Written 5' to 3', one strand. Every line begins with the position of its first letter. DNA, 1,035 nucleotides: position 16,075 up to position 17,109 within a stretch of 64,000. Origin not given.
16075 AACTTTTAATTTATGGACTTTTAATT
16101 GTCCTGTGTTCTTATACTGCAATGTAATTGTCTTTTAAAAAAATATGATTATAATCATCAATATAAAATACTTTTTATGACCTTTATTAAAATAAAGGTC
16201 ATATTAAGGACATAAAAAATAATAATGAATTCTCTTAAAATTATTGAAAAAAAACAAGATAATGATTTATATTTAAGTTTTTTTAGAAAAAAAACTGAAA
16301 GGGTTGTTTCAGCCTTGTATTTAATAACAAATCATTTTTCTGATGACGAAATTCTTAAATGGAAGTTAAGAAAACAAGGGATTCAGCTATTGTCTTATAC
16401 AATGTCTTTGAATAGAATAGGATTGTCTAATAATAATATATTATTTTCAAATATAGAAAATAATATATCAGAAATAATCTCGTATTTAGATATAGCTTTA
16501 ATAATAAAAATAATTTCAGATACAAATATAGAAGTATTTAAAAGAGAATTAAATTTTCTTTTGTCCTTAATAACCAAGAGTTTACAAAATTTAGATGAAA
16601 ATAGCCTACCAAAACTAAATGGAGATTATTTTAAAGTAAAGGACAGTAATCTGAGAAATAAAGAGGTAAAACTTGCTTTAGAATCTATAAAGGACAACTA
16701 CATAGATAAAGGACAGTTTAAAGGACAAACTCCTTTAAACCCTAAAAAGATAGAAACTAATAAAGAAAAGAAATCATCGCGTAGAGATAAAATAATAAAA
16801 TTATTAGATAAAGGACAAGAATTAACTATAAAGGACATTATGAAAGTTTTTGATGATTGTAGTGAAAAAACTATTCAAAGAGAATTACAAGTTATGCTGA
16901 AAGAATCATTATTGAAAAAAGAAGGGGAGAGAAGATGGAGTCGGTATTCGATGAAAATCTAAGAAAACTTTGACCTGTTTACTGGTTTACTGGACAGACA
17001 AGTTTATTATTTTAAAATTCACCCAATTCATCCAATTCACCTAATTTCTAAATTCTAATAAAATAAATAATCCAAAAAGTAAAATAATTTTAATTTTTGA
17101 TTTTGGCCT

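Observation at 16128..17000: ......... repeated six times in two reading frames inside a winged-helix gene, with a matching 28-bp palindromic operator upstream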

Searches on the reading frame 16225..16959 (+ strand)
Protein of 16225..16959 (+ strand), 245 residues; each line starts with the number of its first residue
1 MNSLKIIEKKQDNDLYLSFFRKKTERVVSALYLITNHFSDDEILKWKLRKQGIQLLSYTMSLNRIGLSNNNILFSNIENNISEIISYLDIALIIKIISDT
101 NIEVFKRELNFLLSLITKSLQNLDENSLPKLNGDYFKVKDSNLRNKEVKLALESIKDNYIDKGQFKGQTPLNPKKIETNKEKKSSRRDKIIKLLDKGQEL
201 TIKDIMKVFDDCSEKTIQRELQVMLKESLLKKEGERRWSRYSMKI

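Call 5: search_protein_families(library=pfam, proteins=[window:16225-16959:+], max_evalue=1)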
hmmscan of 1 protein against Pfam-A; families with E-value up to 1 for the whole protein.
window:16225-16959:+ (245 aa): 1 family
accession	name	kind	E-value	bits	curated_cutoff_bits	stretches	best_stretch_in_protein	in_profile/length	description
PF08220.18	HTH_DeoR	-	0.00087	19.4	21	1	186-231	1-45/57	DeoR-like helix-turn-helix domain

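Call 6: search_protein_families(library=ncbifam, proteins=[window:16225-16959:+], max_evalue=1)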
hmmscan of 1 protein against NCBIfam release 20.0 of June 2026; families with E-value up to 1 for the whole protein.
window:16225-16959:+ (245 aa): 5 families
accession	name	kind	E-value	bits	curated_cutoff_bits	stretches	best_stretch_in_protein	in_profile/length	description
NF033788.1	HTH_metalloreg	subfamily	0.0019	18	55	1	186-243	12-68/77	metalloregulator ArsR/SmtB family transcription factor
NF005061.0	PRK06474.1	equivalog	0.0026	17.7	121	1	187-235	13-62/178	hypothetical protein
NF033789.1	repress_SdpR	subfamily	0.011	15.6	100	1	186-244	9-65/79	autorepressor SdpR family transcription factor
NF041397.1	TranRegGlpR_Halo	equivalog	0.064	12.9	300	1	185-231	5-50/253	HTH-type transcriptional regulator GlpR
TIGR01884.1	cas_HTH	subfamily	0.28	10.6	60.2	1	175-243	132-198/202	CRISPR-associated CARF protein Csa3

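Call 7: find_homologous_proteins(query=window:16225-16959:+)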
Query window:16225-16959:+ (245 aa): 2293 proteins with E <= 0.001 among 3125 candidates; the best 120 are listed.
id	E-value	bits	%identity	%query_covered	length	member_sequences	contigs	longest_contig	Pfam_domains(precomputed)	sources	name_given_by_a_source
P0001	1.0e-146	505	100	100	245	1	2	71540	-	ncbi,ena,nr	ncbi:MAG: hypothetical protein KAR54_00255 [Candidatus Pacebacteria bacterium]|nr:hypothetical prote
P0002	2.1e-70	255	57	100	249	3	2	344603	-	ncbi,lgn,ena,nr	ncbi:MAG: hypothetical protein KAV41_01410 [Candidatus Pacebacteria bacterium]|nr:hypothetical prote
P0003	3.2e-70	255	57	100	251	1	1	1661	-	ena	-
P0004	7.3e-70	253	56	99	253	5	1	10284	-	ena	-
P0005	2.2e-68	249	55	100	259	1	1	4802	-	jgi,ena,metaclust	metaclust:\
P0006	1.9e-67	245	54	97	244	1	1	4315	-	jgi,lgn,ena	-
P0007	2.5e-67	245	54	97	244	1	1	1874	-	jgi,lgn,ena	-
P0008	6.6e-67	244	54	100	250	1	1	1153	-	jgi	-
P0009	8.3e-67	243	54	100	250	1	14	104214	-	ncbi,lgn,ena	-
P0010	3.1e-66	242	55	99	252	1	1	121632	-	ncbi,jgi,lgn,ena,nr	ncbi:hypothetical protein KKH36_03325 [Patescibacteria group bacterium]|nr:hypothetical protein [Pat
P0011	1.6e-63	233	53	100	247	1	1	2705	-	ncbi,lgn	-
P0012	2.1e-63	232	53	99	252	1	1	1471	-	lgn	-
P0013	2.3e-63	232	52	100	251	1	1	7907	-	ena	-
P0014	1.2e-62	230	49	100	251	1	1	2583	-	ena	-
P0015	2.0e-62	229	51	100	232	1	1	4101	-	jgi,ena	-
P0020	5.6e-59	218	50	100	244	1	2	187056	-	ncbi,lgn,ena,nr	ncbi:MAG: hypothetical protein KAS02_00175 [Candidatus Pacebacteria bacterium]|nr:hypothetical prote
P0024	3.5e-58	215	49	99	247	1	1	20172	-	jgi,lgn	-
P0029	1.7e-53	200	49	98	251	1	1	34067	-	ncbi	ncbi:MAG: hypothetical protein V1851_03400 [Patescibacteria group bacterium]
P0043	1.5e-33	135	39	92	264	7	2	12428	PF08220.19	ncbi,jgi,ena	jgi:DNA-binding transcriptional ArsR family regulator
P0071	1.9e-32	131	35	95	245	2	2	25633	PF08220.19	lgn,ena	-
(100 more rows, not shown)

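Call 11: find_related_loci(query=A1, collection=genome_contigs, flank=4000)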
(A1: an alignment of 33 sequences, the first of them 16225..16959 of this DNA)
Query A1 (245 aa) in genome_contigs; peptide patterns used: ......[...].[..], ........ (x = any residue, [..] = any of these).
600 stretches matched a pattern (row limit reached: there are more); 569 encode a relative of the query (tblastn E <= 1e-3); the best 80 are kept; 80 distinct loci.
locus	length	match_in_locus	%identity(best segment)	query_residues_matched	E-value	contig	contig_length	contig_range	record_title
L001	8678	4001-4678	37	16-244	2e-41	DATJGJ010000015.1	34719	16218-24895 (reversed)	MAG TPA_asm: Candidatus Paceibacterota bacterium isolate SMAG_U15483 k141_12398966, whole genome shotgun sequence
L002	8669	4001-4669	37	19-243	8e-41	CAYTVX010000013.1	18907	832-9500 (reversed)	MAG TPA_asm: uncultured Candidatus Saccharibacteria bacterium isolate SRP286056_co1_301 genome assembly, contig: NODE_34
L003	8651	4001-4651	37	14-243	4e-39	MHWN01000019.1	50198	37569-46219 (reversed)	MAG: Candidatus Zambryskibacteria bacterium RIFCSPLOWO2_02_FULL_39_26 rifcsplowo2_02_scaffold_6229, whole genome shotgun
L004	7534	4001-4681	37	16-244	4e-39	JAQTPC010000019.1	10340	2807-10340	MAG: Candidatus Paceibacterota bacterium isolate STB_107 NODE_16918_length_10340_cov_4.884363_Sandtown_B, whole genome s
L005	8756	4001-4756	37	16-244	5e-39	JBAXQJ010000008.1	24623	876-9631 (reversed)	MAG: bacterium isolate ELA554 MAG554_8, whole genome shotgun sequence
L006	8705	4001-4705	36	16-244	1e-38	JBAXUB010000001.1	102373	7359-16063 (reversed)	MAG: Candidatus Taylorbacteria bacterium isolate ELA650 MAG650_1, whole genome shotgun sequence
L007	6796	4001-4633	36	13-244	3e-38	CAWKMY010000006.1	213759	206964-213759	MAG: uncultured bacterium isolate MFD01223.bin.2.47 genome assembly, contig: contig_8201, whole genome shotgun sequence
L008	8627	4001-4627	38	19-241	9e-38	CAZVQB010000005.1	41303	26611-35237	MAG TPA_asm: uncultured Candidatus Saccharibacteria bacterium isolate SRP135725_co1_407 genome assembly, contig: NODE_83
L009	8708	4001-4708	35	14-243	5e-38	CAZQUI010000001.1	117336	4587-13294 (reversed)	MAG TPA_asm: uncultured Candidatus Saccharibacteria bacterium isolate SRP342105_co1_472 genome assembly, contig: NODE_18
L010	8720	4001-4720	35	16-244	1e-37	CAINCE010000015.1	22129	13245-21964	uncultured bacterium isolate KR5_bin-306 genome assembly, contig: bin-306:15/77, whole genome shotgun sequence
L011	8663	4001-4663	36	16-244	3e-37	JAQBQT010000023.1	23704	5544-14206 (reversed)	MAG: Candidatus Parcubacteria bacterium isolate RYN_380 scaffold_169127, whole genome shotgun sequence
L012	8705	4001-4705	35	16-244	2e-37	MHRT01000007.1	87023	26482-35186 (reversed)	MAG: Candidatus Taylorbacteria bacterium RIFCSPHIGHO2_12_FULL_45_16 rifcsphigho2_12_scaffold_270, whole genome shotgun s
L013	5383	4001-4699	36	16-244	3e-37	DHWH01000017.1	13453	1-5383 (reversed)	MAG TPA_asm: Patescibacteria group bacterium UBA5187 UBA5187_contig_1953, whole genome shotgun sequence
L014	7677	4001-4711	39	17-241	6e-37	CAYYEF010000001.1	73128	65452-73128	MAG TPA_asm: uncultured Candidatus Saccharibacteria bacterium isolate SRP220891_co5_64 genome assembly, contig: NODE_90_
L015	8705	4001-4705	34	16-244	5e-37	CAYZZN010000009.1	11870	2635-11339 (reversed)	MAG TPA_asm: uncultured Candidatus Saccharibacteria bacterium isolate SRP286056_co1_697 genome assembly, contig: NODE_68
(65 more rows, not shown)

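Call 19: find_encoding_contigs(protein=P0002, flank=4000, max_places=1)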
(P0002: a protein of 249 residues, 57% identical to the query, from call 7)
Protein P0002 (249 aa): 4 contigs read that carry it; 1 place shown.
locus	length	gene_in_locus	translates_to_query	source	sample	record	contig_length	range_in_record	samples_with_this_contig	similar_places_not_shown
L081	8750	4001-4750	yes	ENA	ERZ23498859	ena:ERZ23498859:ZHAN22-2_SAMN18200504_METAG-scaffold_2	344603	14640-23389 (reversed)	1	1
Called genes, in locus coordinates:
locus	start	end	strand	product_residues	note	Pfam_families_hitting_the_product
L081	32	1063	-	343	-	PF00154:RecA_N, PF06745:ATPase, PF08423:Rad51, PF13481:AAA_25 (faint), PF27531:MT3502_N, PF01637:ATPase_2 (weak), PF21096:RecA_C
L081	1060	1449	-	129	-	-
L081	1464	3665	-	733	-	PF17854:FtsK_alpha, PF01580:FtsK_SpoIIIE, PF01935:DUF87 (weak), PF09397:FtsK_gamma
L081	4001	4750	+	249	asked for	-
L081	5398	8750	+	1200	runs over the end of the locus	-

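Call 20: find_encoding_contigs(protein=P0009, flank=4000, max_places=1)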
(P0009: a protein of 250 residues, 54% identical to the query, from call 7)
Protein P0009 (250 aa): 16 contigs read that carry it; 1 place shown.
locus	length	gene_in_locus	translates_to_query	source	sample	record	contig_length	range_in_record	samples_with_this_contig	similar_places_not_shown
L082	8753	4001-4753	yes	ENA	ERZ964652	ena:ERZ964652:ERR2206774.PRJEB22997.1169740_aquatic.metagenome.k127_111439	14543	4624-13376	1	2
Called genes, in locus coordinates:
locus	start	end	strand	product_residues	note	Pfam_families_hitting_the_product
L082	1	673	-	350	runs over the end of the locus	PF00154:RecA_N, PF08423:Rad51, PF06745:ATPase, PF21096:RecA_C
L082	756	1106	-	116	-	PF09136:Glucodextran_B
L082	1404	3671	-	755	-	PF13491:FtsK_4TM (weak), PF17854:FtsK_alpha, PF01580:FtsK_SpoIIIE, PF01935:DUF87 (faint), PF09397:FtsK_gamma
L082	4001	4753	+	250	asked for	-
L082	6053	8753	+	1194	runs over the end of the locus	-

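Call 21: find_encoding_contigs(protein=P0010, flank=4000, max_places=1)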
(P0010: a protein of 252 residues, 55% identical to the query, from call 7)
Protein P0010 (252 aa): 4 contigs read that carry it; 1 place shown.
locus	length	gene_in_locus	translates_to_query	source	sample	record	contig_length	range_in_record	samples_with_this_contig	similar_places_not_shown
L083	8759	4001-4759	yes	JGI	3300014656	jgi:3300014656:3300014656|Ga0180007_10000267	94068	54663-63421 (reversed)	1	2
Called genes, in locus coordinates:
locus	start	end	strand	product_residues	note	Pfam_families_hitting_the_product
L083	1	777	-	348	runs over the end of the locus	PF00154:RecA_N, PF08423:Rad51, PF06745:ATPase, PF21096:RecA_C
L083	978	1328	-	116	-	PF09136:Glucodextran_B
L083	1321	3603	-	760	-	PF13491:FtsK_4TM, PF17854:FtsK_alpha, PF01580:FtsK_SpoIIIE, PF01935:DUF87 (faint), PF09397:FtsK_gamma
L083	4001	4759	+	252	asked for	-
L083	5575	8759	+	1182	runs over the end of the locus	-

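Call 22: find_encoding_contigs(protein=P0020, flank=4000, max_places=1)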
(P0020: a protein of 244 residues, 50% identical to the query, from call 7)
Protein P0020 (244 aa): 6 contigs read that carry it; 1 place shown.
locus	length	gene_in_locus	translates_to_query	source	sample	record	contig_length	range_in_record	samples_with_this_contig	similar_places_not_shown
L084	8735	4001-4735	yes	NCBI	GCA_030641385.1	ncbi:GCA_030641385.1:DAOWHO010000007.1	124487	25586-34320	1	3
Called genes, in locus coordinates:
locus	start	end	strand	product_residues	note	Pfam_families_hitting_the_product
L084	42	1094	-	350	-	PF00154:RecA_N, PF08423:Rad51, PF06745:ATPase, PF21096:RecA_C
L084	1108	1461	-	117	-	PF09136:Glucodextran_B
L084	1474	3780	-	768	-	PF13491:FtsK_4TM (weak), PF17854:FtsK_alpha, PF01580:FtsK_SpoIIIE, PF09397:FtsK_gamma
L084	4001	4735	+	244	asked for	-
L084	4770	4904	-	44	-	-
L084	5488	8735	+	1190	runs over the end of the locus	-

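Call 23: find_encoding_contigs(protein=P0029, flank=4000, max_places=1)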
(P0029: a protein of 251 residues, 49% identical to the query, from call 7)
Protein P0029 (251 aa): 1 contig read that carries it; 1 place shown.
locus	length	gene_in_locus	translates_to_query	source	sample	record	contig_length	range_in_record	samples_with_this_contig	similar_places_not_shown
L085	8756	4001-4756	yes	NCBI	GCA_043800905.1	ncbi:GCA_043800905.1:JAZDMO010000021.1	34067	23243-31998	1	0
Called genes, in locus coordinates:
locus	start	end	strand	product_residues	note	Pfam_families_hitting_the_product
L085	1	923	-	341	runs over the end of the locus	PF00154:RecA_N, PF06745:ATPase (weak), PF08423:Rad51, PF27531:MT3502_N (weak), PF21096:RecA_C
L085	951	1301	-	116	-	PF09136:Glucodextran_B (weak)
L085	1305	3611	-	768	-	PF13491:FtsK_4TM, PF17854:FtsK_alpha, PF01580:FtsK_SpoIIIE, PF01935:DUF87 (weak), PF09397:FtsK_gamma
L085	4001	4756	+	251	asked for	-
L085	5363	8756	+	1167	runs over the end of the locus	-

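Call 24: find_encoding_contigs(protein=P0024, flank=4000, max_places=1)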
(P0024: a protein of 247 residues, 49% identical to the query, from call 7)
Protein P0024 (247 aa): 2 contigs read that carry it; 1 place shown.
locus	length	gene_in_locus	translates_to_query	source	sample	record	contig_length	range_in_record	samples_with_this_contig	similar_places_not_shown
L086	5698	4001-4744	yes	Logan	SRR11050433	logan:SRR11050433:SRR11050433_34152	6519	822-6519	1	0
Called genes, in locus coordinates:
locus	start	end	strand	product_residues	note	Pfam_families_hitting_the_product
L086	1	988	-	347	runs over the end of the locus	PF01637:ATPase_2 (faint), PF00154:RecA_N, PF08423:Rad51, PF06745:ATPase, PF13481:AAA_25 (faint), PF27531:MT3502_N (weak), PF21096:RecA_C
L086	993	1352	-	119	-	PF09136:Glucodextran_B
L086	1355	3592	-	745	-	PF13491:FtsK_4TM, PF17854:FtsK_alpha, PF01580:FtsK_SpoIIIE, PF09397:FtsK_gamma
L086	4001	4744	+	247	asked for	-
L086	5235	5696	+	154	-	?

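Call 27: search_solved_structures(query=A1, max_evalue=1, show_alignments=2)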
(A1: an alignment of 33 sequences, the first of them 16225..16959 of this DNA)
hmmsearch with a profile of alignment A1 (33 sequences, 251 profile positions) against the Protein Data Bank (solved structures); distinct sequences matched with E-value up to 1: 2.
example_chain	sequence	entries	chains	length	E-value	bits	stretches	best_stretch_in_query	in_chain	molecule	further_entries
8b8d_A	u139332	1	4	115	0.15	15.3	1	49-122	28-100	Phosphoprotein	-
2k49_A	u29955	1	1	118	0.86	12.8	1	126-213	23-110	UPF0339 protein SO_3888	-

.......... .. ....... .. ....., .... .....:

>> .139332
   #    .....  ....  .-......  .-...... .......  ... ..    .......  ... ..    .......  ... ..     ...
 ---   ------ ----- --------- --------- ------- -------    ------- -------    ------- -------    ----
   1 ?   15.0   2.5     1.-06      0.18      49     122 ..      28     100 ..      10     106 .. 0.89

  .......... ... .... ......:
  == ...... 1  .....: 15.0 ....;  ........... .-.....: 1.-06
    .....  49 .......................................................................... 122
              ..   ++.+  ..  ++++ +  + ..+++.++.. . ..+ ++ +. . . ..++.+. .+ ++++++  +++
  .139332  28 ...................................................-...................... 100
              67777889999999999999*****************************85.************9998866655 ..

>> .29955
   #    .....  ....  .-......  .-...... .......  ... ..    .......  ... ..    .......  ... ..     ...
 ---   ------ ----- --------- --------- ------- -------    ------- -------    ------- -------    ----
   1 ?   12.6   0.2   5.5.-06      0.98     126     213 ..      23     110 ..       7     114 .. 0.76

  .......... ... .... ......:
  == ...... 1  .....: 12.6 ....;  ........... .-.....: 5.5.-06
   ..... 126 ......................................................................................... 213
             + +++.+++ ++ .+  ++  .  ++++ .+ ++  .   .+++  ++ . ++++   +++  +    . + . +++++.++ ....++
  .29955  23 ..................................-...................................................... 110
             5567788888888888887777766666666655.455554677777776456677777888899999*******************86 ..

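Call 35: predict_structure(alignment_id=A1)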
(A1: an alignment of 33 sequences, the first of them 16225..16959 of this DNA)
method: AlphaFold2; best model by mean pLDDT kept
length: 245 residues; sequences in the alignment: 33
mean_pLDDT: 77.8   pTM: 0.47
mean pLDDT of the five models: 77.8, 77.4, 76.7, 76.3, 75.1
residues with pLDDT >= 90: 119; 70-90: 49; 50-70: 27; < 50: 50
segments of 3 or more residues with pLDDT < 50: 1-11, 126-140, 156-177
pLDDT, mean of each block of 10 residues (from residue 1): 46 78 95 94 96 95 72 92 97 94 94 87 52 46 53 49 39 51 85 89 90 90 91 86 87
secondary structure, 60 per line:
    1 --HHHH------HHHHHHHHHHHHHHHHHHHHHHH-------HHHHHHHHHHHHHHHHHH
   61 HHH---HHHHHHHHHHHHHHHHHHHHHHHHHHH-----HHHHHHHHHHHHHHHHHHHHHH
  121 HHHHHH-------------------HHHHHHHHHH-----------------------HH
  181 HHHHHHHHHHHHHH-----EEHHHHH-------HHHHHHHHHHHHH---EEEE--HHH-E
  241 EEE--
elements in order: H3-6 H13-35 H43-63 H67-93 H99-126 H146-155 H179-194 H202-206 H214-226 E230-233 E240-243

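Call 39: fold_search(model_id=the predicted structure, library=pdb)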
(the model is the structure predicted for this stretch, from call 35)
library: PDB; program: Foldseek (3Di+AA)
matches with E <= 10: 818; with E <= 0.001: 0
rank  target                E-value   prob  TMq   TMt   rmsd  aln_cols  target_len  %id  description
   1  2gsc_B                1.7e-03  1.00  0.40  0.81   1.6       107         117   18  Crystal Structure of the Conserved Hypothetical Cytosolic Protein Xcc0516 from Xanthomonas campestris (released 2006-10-03)
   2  2gsc_E                1.8e-03  1.00  0.40  0.84   1.4       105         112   16  Crystal Structure of the Conserved Hypothetical Cytosolic Protein Xcc0516 from Xanthomonas campestris (released 2006-10-03)
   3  2gsc_A                2.4e-03  1.00  0.40  0.85   1.4       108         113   17  Crystal Structure of the Conserved Hypothetical Cytosolic Protein Xcc0516 from Xanthomonas campestris (released 2006-10-03)
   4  2gsc_C                5.8e-03  1.00  0.40  0.85   1.4       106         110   17  Crystal Structure of the Conserved Hypothetical Cytosolic Protein Xcc0516 from Xanthomonas campestris (released 2006-10-03)
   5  2rld_B                7.3e-03  1.00  0.41  0.87   1.7       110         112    6  CRYSTAL STRUCTURE OF A PROTEIN WITH UNKNOWN FUNCTION FROM S23 RIBOSOMAL PROTEIN FAMILY (BT_0352) FROM BACTEROIDES THET (released 2007-10-30)
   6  2gsc_D                8.1e-03  1.00  0.40  0.82   1.7       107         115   18  Crystal Structure of the Conserved Hypothetical Cytosolic Protein Xcc0516 from Xanthomonas campestris (released 2006-10-03)
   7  2rld_C                1.2e-02  1.00  0.39  0.79   2.1       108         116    8  CRYSTAL STRUCTURE OF A PROTEIN WITH UNKNOWN FUNCTION FROM S23 RIBOSOMAL PROTEIN FAMILY (BT_0352) FROM BACTEROIDES THET (released 2007-10-30)
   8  2rld_A                2.1e-02  1.00  0.40  0.83   2.1       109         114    7  CRYSTAL STRUCTURE OF A PROTEIN WITH UNKNOWN FUNCTION FROM S23 RIBOSOMAL PROTEIN FAMILY (BT_0352) FROM BACTEROIDES THET (released 2007-10-30)
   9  2rld_E                2.9e-02  1.00  0.38  0.82   1.8       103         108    8  CRYSTAL STRUCTURE OF A PROTEIN WITH UNKNOWN FUNCTION FROM S23 RIBOSOMAL PROTEIN FAMILY (BT_0352) FROM BACTEROIDES THET (released 2007-10-30)
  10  2rld_D                2.9e-02  1.00  0.38  0.79   2.7       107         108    8  CRYSTAL STRUCTURE OF A PROTEIN WITH UNKNOWN FUNCTION FROM S23 RIBOSOMAL PROTEIN FAMILY (BT_0352) FROM BACTEROIDES THET (released 2007-10-30)
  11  8ub7_E                5.6e-02  1.00  0.39  0.83   2.1       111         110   12  Diversity-generating retroelement (DGR) ribonucleoprotein reverse transcriptase - Active state (N-occupied) (released 2024-10-23)
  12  8ub7_B                5.9e-02  1.00  0.41  0.79   4.4       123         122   14  Diversity-generating retroelement (DGR) ribonucleoprotein reverse transcriptase - Active state (N-occupied) (released 2024-10-23)
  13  1wq2_A                6.6e-02  1.00  0.22  0.78   1.9        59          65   15  Neutron Crystal Structure Of Dissimilatory Sulfite Reductase D (DsrD) (released 2005-09-19)
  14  4dwl_D                8.2e-02  1.00  0.40  0.89   1.5       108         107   11  Avd molecule from Bordetella bacteriophage DGR (released 2013-02-27)
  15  8ube_D                8.7e-02  1.00  0.36  0.75   2.5       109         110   16  Diversity-generating retroelement (DGR) ribonucleoprotein reverse transcriptase - Resting State 1a (released 2024-10-23)
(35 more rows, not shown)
